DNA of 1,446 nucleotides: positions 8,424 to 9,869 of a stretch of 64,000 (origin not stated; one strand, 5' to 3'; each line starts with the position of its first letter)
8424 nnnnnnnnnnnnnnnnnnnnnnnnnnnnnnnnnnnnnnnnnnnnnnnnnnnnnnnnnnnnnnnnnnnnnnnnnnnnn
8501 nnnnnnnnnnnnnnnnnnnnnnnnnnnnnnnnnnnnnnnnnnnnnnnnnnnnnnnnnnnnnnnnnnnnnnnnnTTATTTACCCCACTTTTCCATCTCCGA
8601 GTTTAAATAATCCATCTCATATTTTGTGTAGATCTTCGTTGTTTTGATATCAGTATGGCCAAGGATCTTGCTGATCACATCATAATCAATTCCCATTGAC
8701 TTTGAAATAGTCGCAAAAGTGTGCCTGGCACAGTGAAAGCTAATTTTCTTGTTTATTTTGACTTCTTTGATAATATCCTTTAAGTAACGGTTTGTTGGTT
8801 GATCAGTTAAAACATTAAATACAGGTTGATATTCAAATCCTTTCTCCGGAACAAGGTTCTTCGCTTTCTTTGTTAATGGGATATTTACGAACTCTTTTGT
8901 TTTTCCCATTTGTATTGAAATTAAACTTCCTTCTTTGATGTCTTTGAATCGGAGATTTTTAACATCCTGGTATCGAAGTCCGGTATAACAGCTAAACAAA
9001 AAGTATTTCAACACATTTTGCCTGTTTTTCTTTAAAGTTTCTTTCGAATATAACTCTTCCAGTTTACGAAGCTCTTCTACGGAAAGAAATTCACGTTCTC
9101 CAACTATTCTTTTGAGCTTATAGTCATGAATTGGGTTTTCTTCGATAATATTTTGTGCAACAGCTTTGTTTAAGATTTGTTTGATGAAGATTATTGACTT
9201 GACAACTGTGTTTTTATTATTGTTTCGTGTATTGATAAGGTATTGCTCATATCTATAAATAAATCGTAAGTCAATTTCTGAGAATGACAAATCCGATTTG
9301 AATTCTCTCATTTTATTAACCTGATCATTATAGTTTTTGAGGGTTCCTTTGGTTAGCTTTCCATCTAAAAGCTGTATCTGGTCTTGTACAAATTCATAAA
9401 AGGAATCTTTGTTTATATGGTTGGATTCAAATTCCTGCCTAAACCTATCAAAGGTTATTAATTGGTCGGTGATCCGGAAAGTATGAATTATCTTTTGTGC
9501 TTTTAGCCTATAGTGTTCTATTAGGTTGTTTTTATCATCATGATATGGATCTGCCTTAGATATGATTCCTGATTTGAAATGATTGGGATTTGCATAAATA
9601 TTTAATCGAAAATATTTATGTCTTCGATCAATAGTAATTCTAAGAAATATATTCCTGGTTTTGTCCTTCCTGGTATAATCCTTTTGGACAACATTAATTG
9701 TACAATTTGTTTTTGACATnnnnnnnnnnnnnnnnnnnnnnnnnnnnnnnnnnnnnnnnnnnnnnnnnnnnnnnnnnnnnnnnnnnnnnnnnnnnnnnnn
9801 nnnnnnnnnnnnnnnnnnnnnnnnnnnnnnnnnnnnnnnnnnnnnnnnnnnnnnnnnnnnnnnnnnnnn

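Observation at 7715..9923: Mosaic recombination module: intact tRNA-Cys, integrase, then an orphan 3' half of a different tRNA (Ala-GGC) with its own terminator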

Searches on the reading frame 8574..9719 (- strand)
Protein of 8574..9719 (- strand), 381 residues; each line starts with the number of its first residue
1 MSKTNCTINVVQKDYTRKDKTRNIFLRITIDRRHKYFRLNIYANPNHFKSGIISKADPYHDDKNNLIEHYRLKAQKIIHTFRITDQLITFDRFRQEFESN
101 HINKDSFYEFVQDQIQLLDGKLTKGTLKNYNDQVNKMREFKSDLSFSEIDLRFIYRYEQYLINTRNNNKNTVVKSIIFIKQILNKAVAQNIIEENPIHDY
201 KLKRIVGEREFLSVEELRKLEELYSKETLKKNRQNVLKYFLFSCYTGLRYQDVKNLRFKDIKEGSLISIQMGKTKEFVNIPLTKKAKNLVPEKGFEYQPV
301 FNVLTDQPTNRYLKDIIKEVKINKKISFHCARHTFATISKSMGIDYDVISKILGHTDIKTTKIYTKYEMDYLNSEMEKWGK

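Call 8: search_protein_families(library=pfam, proteins=[window:8574-9719:-])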
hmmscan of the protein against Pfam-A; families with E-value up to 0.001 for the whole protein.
window:8574-9719:- (381 aa): 3 families
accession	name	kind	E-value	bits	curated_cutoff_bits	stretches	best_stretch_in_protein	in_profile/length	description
PF00589.27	Phage_integrase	-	4.8e-20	72.5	27.1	1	212-367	3-168/172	Phage integrase family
PF13102.12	Phage_int_SAM_5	-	2.3e-18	66.8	22.3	1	106-201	1-97/98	Phage integrase SAM-like domain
PF17293.8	Arm-DNA-bind_5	-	1.1e-06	29.6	22.6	1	13-91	5-84/87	Arm DNA-binding domain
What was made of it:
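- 8574..9719 (-): Tyrosine integrase, 381 aa, Bacteroidota three-domain type, specific for the tRNA-Cys 3' end. Pfam domains (call 8).
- On tRNA-integrated genomic island (Islander signature): Pfam Phage_integrase, SAM_5 and Arm-DNA-bind_5 domains at 8574-9719 (call 8).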

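Call 10: find_encoding_contigs(protein=window:8574-9719:-, flank=10000, max_places=10)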
Protein window:8574-9719:- (381 aa): 7 contigs read that carry it; 6 places shown.
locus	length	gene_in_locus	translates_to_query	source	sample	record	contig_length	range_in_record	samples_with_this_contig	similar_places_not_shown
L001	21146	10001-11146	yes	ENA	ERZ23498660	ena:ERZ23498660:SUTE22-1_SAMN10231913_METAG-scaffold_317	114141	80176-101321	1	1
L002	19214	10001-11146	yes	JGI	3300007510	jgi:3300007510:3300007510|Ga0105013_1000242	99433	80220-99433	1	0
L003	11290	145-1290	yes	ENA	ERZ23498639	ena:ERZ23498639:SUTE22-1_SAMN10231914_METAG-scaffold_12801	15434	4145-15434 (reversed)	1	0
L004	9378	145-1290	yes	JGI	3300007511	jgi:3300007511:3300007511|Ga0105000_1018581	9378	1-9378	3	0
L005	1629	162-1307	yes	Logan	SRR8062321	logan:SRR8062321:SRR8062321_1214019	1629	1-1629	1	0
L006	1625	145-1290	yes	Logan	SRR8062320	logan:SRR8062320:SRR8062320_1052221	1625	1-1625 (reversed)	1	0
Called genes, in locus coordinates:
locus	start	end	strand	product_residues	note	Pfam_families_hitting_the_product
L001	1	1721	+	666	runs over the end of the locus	PF01433:Peptidase_M1, PF18962:Por_Secre_tail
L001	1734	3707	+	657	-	PF01433:Peptidase_M1, PF18962:Por_Secre_tail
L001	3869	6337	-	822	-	PF13620:CarboxypepD_reg, PF13715:CarbopepD_reg_2, PF07715:Plug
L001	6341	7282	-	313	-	PF14054:DUF4249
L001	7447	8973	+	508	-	PF00749:tRNA-synt_1c, PF19269:Anticodon_2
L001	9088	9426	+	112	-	PF02152:FolB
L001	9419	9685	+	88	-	PF14375:Cys_rich_CWC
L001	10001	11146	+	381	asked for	PF17293:Arm-DNA-bind_5 (weak), PF13102:Phage_int_SAM_5, PF00589:Phage_integrase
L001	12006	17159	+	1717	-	PF18962:Por_Secre_tail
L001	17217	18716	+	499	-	PF18962:Por_Secre_tail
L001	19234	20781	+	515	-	PF22483:Mu-transpos_C_2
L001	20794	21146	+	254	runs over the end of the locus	PF01695:IstB_IS21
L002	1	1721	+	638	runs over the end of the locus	PF01433:Peptidase_M1, PF18962:Por_Secre_tail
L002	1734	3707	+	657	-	PF01433:Peptidase_M1, PF18962:Por_Secre_tail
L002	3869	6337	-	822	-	PF13620:CarboxypepD_reg, PF13715:CarbopepD_reg_2, PF07715:Plug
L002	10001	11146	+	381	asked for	PF17293:Arm-DNA-bind_5 (weak), PF13102:Phage_int_SAM_5, PF00589:Phage_integrase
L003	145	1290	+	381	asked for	PF17293:Arm-DNA-bind_5 (weak), PF13102:Phage_int_SAM_5, PF00589:Phage_integrase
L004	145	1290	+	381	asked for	PF17293:Arm-DNA-bind_5 (weak), PF13102:Phage_int_SAM_5, PF00589:Phage_integrase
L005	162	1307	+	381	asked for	PF17293:Arm-DNA-bind_5 (weak), PF13102:Phage_int_SAM_5, PF00589:Phage_integrase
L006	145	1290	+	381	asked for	PF17293:Arm-DNA-bind_5 (weak), PF13102:Phage_int_SAM_5, PF00589:Phage_integrase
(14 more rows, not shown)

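Call 21: find_related_loci(query=window:8574-9719:-, collection=viral_contigs, flank=5000)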
Query window:8574-9719:- (381 aa) in viral_contigs; peptide patterns used: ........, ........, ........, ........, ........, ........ (x = any residue, [..] = any of these).
2 stretches matched a pattern; 1 encode a relative of the query (tblastn E <= 1e-3); 1 distinct loci.
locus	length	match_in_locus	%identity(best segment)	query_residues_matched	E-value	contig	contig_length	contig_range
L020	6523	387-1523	57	1-379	1e-137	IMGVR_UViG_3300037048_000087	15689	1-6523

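Call 27: find_homologous_proteins(query=window:8574-9719:-, max_evalue=1e-40)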
Query window:8574-9719:- (381 aa): 607 proteins with E <= 1e-40 among 4009 candidates; the best 120 are listed.
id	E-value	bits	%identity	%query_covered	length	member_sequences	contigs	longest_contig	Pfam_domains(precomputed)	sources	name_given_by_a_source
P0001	2.4e-246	835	99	100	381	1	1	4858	PF17293.9,PF13102.13,PF00589.28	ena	-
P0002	6.4e-221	751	90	99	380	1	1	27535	PF17293.9,PF13102.13,PF00589.28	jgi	-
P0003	8.3e-221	751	89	100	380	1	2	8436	PF13102.13,PF00589.28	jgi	-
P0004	1.0e-220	750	89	99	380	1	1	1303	PF17293.9,PF13102.13,PF00589.28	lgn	-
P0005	8.3e-219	744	89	99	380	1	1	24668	PF17293.9,PF13102.13,PF00589.28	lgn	-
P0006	1.2e-218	743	89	99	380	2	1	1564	PF13102.13,PF00589.28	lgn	-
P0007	9.4e-210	714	84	99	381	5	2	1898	PF13102.13,PF00589.28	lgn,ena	-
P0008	2.3e-201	687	82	99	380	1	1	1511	PF17293.9,PF13102.13,PF00589.28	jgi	jgi:site-specific recombinase XerD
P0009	1.6e-200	684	81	99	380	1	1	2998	PF17293.9,PF13102.13,PF00589.28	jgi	jgi:site-specific recombinase XerD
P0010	4.2e-148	511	62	99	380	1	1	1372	PF13102.13,PF00589.28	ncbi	-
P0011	4.0e-147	508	99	63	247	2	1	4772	PF17293.9,PF13102.13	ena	-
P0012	2.9e-146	505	61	98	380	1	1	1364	PF13102.13,PF00589.28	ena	-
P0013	3.4e-145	502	59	100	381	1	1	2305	PF13102.13,PF00589.28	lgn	-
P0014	5.4e-145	501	61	100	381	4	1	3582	PF17293.9,PF13102.13,PF00589.28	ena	-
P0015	1.5e-144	500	62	100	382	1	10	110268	PF17293.9,PF13102.13,PF00589.28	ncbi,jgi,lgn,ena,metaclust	metaclust:\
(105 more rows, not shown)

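Call 28: find_encoding_contigs(protein=P0002, flank=10000, max_places=4)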
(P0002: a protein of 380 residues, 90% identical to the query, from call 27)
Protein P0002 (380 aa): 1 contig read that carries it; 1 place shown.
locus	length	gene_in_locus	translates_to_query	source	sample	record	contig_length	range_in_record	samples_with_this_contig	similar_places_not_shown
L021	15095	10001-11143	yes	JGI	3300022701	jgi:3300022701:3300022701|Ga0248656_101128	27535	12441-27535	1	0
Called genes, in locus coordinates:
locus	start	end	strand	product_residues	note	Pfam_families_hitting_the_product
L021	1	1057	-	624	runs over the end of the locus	PF01134:GIDA, PF07992:Pyr_redox_2 (faint), PF21680:GIDA_C_1st, PF13932:SAM_GIDA_C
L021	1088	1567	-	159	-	PF02130:YbeY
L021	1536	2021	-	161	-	PF13581:HATPase_c_2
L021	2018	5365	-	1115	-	-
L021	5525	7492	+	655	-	PF17900:Peptidase_M1_N (faint), PF01433:Peptidase_M1, PF18962:Por_Secre_tail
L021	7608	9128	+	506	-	PF00749:tRNA-synt_1c, PF19269:Anticodon_2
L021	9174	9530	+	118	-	PF02152:FolB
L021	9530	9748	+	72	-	PF14375:Cys_rich_CWC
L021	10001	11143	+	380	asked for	PF17293:Arm-DNA-bind_5, PF13102:Phage_int_SAM_5, PF00589:Phage_integrase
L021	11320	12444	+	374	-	PF13784:Fic_N, PF02661:Fic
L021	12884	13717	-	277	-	PF08843:AbiEii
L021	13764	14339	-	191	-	-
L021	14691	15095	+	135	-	?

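Call 29: find_encoding_contigs(protein=P0005, flank=10000, max_places=4)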
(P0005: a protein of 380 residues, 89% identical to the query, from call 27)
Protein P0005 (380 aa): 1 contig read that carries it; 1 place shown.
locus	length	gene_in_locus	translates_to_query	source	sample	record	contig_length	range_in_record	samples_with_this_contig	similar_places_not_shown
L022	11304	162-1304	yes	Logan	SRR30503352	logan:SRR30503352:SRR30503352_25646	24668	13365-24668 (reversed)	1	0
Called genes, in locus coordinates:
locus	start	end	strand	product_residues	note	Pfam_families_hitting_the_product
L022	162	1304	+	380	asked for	PF17293:Arm-DNA-bind_5, PF13102:Phage_int_SAM_5, PF00589:Phage_integrase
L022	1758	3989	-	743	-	PF14339:DUF4394 (weak), PF13620:CarboxypepD_reg, PF13715:CarbopepD_reg_2 (faint), PF22904:NOMO1-like_2nd (faint), PF11551:Omp28, PF18962:Por_Secre_tail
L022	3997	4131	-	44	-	-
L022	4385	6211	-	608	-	PF00515:TPR_1 (faint), PF13424:TPR_12 (faint), PF17874:TPR_MalT (faint)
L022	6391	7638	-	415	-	-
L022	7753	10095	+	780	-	PF13620:CarboxypepD_reg, PF13715:CarbopepD_reg_2, PF07715:Plug, PF00593:TonB_dep_Rec_b-barrel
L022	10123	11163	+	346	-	PF26233:NicX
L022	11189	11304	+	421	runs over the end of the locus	PF02133:Transp_cyt_pur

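Call 30: find_encoding_contigs(protein=P0015, flank=10000, max_places=6)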
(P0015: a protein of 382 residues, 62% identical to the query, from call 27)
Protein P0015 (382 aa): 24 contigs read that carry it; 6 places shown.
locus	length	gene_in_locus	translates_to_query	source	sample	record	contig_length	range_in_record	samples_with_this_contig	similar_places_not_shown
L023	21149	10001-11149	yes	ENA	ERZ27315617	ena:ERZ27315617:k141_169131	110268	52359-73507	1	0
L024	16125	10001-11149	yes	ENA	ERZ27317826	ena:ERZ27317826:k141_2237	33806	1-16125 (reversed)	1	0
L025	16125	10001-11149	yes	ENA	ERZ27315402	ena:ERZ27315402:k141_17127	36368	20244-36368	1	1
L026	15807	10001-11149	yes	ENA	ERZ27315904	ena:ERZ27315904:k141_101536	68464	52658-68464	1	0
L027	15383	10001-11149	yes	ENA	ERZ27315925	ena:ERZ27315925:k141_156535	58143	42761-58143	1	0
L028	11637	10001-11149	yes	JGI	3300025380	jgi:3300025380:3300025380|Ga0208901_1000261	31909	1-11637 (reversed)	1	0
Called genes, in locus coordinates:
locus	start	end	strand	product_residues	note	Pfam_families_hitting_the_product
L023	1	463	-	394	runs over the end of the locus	PF26696:PTL_trimer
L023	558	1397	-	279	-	-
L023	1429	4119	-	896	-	PF19838:LptD_2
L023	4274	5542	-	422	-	PF01595:CNNM, PF00571:CBS (weak), PF03471:CorC_HlyC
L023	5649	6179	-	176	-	PF06835:LptC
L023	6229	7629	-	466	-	PF07719:TPR_2 (faint)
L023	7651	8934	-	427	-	-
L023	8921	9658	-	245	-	PF03309:Pan_kinase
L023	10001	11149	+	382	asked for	PF17293:Arm-DNA-bind_5, PF13102:Phage_int_SAM_5, PF00589:Phage_integrase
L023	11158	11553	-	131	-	-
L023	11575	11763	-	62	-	PF07927:HicA_toxin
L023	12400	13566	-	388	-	PF18030:Rimk_N, PF14397:ATPgrasp_ST (faint), PF02655:ATP-grasp_3 (weak), PF08443:RimK, PF02955:GSH-S_ATP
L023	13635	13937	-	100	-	-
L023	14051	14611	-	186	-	-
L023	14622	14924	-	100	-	-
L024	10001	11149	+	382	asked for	PF17293:Arm-DNA-bind_5, PF13102:Phage_int_SAM_5, PF00589:Phage_integrase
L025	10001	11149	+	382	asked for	PF17293:Arm-DNA-bind_5, PF13102:Phage_int_SAM_5, PF00589:Phage_integrase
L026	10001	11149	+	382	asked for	PF17293:Arm-DNA-bind_5, PF13102:Phage_int_SAM_5, PF00589:Phage_integrase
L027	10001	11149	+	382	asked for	PF17293:Arm-DNA-bind_5, PF13102:Phage_int_SAM_5, PF00589:Phage_integrase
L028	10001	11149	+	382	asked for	PF17293:Arm-DNA-bind_5, PF13102:Phage_int_SAM_5, PF00589:Phage_integrase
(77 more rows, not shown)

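Call 44: search_protein_families(library=pfam, proteins=[L021:11320-12444:+, L021:12884-13717:-, L021:13764-14339:-, L022:1758-3989:-, L020:1931-2767:-, L020:3083-3781:-, L020:3814-6489:-])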
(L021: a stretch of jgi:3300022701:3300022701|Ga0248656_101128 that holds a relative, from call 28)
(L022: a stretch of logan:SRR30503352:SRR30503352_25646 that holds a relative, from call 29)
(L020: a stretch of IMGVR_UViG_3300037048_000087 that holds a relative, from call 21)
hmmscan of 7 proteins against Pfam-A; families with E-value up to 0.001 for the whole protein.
L021:11320-12444:+ (374 aa): 2 families
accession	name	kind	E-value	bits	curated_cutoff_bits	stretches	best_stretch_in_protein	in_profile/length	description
PF13784.11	Fic_N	-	3.6e-26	91.4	26.7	1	36-115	2-81/82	Fic/DOC family N-terminal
PF02661.23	Fic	-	5e-18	66.2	24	1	122-227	1-93/93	Fic/DOC family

L021:12884-13717:- (277 aa): 1 family
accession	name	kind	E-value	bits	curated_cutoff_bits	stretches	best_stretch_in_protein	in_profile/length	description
PF08843.17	AbiEii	-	9.8e-31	107.9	22.5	1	33-243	3-217/238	Nucleotidyl transferase AbiEii toxin, Type IV TA system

L021:13764-14339:- (191 aa): 0 families

L022:1758-3989:- (743 aa): 6 families
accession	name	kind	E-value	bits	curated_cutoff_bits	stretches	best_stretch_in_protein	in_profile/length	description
PF13620.12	CarboxypepD_reg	-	1.7e-17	64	32.3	2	275-359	1-82/82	Carboxypeptidase regulatory-like domain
PF18962.6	Por_Secre_tail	-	3.5e-14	53.3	27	1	673-742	1-75/75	Secretion system C-terminal sorting domain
PF11551.14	Omp28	-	2.5e-13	50.6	34.9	1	498-650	5-161/171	Outer membrane protein Omp28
PF14339.12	DUF4394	-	2.7e-07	30.6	29.6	1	178-265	142-230/230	Domain of unknown function (DUF4394)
PF13715.12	CarbopepD_reg_2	-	2e-05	25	32.2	0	276-360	1-78/88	CarboxypepD_reg-like domain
PF00085.26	Thioredoxin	-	4.2e-05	23.9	23.5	1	447-518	19-85/103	Thioredoxin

L020:1931-2767:- (278 aa): 0 families

L020:3083-3781:- (232 aa): 0 families

L020:3814-6489:- (891 aa): 1 family
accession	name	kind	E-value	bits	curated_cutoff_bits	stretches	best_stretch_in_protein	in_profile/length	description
PF10145.14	PhageMin_Tail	-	9e-26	91.4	33.2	1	76-300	2-194/201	Phage-related minor tail protein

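Call 51: find_encoding_contigs(protein=P0001, flank=10000, max_places=5)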
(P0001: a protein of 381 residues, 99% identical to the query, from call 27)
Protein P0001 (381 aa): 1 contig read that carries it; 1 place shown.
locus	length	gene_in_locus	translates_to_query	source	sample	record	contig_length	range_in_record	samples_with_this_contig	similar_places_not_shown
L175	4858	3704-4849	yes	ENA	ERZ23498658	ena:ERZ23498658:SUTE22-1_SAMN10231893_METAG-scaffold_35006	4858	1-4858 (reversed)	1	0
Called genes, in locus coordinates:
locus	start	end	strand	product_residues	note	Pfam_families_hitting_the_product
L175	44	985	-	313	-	PF14054:DUF4249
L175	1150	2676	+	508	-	PF00749:tRNA-synt_1c, PF19269:Anticodon_2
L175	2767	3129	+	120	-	PF02152:FolB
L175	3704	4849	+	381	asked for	PF17293:Arm-DNA-bind_5 (weak), PF13102:Phage_int_SAM_5, PF00589:Phage_integrase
